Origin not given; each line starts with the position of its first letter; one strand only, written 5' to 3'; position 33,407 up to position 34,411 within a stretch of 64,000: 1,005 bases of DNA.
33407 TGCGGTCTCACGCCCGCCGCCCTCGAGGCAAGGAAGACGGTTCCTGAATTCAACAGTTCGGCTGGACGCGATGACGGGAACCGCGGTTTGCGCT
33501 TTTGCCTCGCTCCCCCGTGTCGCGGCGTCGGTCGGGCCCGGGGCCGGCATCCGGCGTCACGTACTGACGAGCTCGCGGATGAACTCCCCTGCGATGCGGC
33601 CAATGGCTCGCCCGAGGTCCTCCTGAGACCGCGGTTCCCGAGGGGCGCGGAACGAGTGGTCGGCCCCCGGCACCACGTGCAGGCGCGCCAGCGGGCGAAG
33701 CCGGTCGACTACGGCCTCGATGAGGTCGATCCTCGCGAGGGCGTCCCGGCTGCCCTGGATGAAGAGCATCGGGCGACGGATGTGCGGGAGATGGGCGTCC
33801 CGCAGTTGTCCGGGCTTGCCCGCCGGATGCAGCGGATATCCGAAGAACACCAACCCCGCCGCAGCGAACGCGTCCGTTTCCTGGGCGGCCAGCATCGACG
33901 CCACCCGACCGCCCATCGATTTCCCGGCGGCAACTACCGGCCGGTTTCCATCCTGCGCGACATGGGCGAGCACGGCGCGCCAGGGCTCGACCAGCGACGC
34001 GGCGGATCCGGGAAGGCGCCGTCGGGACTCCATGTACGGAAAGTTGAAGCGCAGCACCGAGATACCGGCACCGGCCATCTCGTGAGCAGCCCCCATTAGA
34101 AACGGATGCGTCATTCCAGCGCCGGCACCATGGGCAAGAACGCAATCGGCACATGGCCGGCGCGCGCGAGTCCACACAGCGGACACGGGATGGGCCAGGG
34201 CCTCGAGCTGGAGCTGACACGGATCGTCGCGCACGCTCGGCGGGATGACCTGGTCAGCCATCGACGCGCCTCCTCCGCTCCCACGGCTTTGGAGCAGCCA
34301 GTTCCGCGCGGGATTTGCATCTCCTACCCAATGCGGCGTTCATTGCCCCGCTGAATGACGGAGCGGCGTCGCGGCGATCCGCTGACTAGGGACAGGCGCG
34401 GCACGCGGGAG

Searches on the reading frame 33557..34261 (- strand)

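Call 9: search_protein_families(library=pfam, proteins=[window:33557-34261:-], max_evalue=0.001)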
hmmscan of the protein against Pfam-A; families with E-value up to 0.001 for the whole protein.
window:33557-34261:- (234 aa): 8 families
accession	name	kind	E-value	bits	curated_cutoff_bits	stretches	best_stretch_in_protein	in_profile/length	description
PF20408.4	Abhydrolase_11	-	2.6e-52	177.8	27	1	38-209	3-172/193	Alpha/beta hydrolase domain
PF12146.15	Hydrolase_4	-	2.7e-08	33.9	27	1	36-140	3-107/239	Serine aminopeptidase, S33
PF01738.24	DLH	-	1.9e-07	31.3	21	1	97-210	87-194/217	Dienelactone hydrolase family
PF12697.13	Abhydrolase_6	-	2.3e-07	32.1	26.3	1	41-135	2-93/217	Alpha/beta hydrolase family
PF12695.13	Abhydrolase_5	-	5.9e-05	23.4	27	1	107-203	57-141/164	Alpha/beta hydrolase family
PF00326.27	Peptidase_S9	-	0.00022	21.2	22.6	0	97-135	55-92/213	Prolyl oligopeptidase family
PF10503.15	Esterase_PHB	-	0.00024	20.8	23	1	76-137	67-127/219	Esterase PHB depolymerase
PF00561.26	Abhydrolase_1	-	0.0008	19.6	25.8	0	88-134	53-96/245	alpha/beta hydrolase fold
